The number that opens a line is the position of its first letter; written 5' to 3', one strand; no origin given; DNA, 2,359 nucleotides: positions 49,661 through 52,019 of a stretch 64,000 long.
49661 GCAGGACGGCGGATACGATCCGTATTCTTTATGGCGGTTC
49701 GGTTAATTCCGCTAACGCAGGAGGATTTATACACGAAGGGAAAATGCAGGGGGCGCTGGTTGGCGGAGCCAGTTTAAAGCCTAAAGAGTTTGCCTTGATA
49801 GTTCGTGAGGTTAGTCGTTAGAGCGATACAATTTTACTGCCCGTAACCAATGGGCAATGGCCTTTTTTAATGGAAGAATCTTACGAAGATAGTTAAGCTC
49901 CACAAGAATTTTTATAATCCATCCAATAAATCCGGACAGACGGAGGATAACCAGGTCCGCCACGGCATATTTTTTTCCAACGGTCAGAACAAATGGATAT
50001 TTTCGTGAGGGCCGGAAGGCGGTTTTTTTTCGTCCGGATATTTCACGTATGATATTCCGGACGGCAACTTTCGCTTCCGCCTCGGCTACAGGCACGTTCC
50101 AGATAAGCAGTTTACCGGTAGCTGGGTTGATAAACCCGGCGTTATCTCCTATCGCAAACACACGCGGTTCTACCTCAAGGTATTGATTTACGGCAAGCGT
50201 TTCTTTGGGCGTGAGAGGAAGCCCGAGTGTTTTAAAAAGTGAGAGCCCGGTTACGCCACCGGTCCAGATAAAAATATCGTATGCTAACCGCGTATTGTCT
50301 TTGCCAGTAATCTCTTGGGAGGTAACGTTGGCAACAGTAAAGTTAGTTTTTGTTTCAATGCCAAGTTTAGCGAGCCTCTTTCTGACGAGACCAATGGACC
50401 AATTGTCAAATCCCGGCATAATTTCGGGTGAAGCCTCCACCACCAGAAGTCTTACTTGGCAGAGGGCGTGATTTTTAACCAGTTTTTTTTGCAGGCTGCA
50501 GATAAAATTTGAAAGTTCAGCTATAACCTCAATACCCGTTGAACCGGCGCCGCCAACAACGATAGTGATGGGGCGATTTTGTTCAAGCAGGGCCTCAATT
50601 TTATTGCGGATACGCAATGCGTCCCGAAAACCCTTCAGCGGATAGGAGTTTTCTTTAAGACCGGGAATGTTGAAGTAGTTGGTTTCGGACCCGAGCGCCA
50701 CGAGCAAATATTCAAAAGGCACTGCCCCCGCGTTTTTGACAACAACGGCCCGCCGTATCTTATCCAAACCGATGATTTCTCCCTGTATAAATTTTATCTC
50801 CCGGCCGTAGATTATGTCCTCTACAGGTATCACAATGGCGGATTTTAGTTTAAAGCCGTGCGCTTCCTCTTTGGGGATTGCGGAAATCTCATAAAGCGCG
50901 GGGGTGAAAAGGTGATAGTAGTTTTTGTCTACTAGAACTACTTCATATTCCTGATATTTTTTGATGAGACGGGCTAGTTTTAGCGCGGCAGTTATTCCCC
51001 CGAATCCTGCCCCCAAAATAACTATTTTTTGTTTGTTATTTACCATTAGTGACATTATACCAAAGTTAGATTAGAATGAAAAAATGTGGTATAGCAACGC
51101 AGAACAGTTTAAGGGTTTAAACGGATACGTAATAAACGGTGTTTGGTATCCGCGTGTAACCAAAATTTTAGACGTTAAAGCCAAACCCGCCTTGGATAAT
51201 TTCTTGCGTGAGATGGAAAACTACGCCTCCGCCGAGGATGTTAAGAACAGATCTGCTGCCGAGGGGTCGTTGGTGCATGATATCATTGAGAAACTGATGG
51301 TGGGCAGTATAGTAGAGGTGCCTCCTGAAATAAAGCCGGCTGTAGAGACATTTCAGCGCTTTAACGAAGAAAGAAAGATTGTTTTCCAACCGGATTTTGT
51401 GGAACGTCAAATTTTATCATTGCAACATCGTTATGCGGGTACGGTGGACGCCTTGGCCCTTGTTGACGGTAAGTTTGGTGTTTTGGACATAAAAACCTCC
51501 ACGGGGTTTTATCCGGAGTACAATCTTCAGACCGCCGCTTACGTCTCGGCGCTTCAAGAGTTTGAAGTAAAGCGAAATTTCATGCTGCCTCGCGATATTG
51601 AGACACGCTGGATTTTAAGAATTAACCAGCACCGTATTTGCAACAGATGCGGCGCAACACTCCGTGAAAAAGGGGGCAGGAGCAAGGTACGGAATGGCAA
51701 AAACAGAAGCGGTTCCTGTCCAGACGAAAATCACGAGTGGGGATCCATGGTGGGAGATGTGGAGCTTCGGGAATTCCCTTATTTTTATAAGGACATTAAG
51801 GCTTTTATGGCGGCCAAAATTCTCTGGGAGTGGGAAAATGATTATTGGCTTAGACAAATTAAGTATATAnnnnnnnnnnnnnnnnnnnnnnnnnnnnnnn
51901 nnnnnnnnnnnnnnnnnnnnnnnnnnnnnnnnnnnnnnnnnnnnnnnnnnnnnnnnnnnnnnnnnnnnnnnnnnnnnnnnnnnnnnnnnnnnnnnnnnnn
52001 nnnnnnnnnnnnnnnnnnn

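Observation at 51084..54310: rnpB locus embedded among palindromes, a nuclease pair and small HTH/antitoxin genes – possible integrated-element remnant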

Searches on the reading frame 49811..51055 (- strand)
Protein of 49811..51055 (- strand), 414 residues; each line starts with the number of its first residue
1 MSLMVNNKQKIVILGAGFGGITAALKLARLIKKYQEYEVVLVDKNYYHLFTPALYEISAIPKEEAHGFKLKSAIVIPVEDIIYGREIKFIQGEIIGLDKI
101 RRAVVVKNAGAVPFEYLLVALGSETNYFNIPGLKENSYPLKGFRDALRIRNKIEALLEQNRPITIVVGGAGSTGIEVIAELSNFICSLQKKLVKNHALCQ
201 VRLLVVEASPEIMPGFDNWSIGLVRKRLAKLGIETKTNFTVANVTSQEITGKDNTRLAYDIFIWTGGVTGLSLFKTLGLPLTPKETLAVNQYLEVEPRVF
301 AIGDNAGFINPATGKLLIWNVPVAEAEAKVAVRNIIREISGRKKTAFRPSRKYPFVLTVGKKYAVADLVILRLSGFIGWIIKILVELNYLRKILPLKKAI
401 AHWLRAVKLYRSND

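Call 4: search_protein_families(library=pfam, proteins=[window:49811-51055:-], max_evalue=0.1)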
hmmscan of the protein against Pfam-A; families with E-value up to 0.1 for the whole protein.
window:49811-51055:- (414 aa): 6 families
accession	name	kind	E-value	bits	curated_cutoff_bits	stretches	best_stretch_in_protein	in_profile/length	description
PF07992.20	Pyr_redox_2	-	5.3e-39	134.8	26.1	1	10-325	2-288/291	Pyridine nucleotide-disulphide oxidoreductase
PF00070.33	Pyr_redox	-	2.1e-07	31.8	22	1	165-247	2-69/82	Pyridine nucleotide-disulphide oxidoreductase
PF01266.30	DAO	-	0.0011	19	27.9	1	10-45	1-31/353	FAD dependent oxidoreductase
PF13450.12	NAD_binding_8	-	0.0053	17.5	21.9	1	13-45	1-28/68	NAD(P)-binding Rossmann-like domain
PF05834.18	Lycopene_cycl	-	0.01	15.4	23.4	0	294-334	253-293/380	Lycopene cyclase protein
PF04820.20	Trp_halogenase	-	0.027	13.8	21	0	10-45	1-35/458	Tryptophan halogenase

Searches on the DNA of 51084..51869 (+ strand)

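Call 92: search_rna_families(sources=[L127, L128, L132, L092, L098, L121, L124], threshold=gathering)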
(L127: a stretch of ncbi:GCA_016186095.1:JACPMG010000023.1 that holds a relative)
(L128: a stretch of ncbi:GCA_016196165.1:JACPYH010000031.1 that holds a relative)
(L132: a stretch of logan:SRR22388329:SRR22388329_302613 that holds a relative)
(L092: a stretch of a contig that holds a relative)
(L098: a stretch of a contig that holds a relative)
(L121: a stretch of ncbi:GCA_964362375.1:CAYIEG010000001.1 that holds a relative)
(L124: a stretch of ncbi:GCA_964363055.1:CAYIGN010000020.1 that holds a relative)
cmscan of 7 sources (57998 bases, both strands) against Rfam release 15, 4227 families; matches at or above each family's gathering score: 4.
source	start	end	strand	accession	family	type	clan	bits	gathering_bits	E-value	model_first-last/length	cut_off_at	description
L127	5314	5729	-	RF00010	RNaseP_bact_a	Gene; ribozyme;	CL00002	175.5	100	5e-55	1-367/367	no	Bacterial RNase P class A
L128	5554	6076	+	RF00010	RNaseP_bact_a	Gene; ribozyme;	CL00002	118.2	100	1.4e-35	1-367/367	no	Bacterial RNase P class A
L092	6713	6784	+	RF00005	tRNA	Gene; tRNA;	CL00001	72.6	29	5.5e-14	1-71/71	no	tRNA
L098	866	937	-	RF00005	tRNA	Gene; tRNA;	CL00001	61.2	29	7.7e-11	1-71/71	no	tRNA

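Call 107: search_rna_families(sources=[L140, L141, L129, L133], threshold=gathering)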
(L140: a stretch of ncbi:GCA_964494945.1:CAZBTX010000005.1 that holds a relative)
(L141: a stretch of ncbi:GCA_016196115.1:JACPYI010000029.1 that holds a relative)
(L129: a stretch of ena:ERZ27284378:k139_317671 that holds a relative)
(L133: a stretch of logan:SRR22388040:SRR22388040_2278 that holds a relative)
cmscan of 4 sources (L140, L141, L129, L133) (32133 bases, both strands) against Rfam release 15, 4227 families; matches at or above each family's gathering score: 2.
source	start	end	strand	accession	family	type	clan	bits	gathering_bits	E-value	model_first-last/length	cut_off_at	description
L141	5279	5727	+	RF00010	RNaseP_bact_a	Gene; ribozyme;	CL00002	148.3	100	5e-46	1-367/367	no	Bacterial RNase P class A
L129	2091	2607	+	RF00010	RNaseP_bact_a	Gene; ribozyme;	CL00002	113.7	100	2.6e-34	1-367/367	no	Bacterial RNase P class A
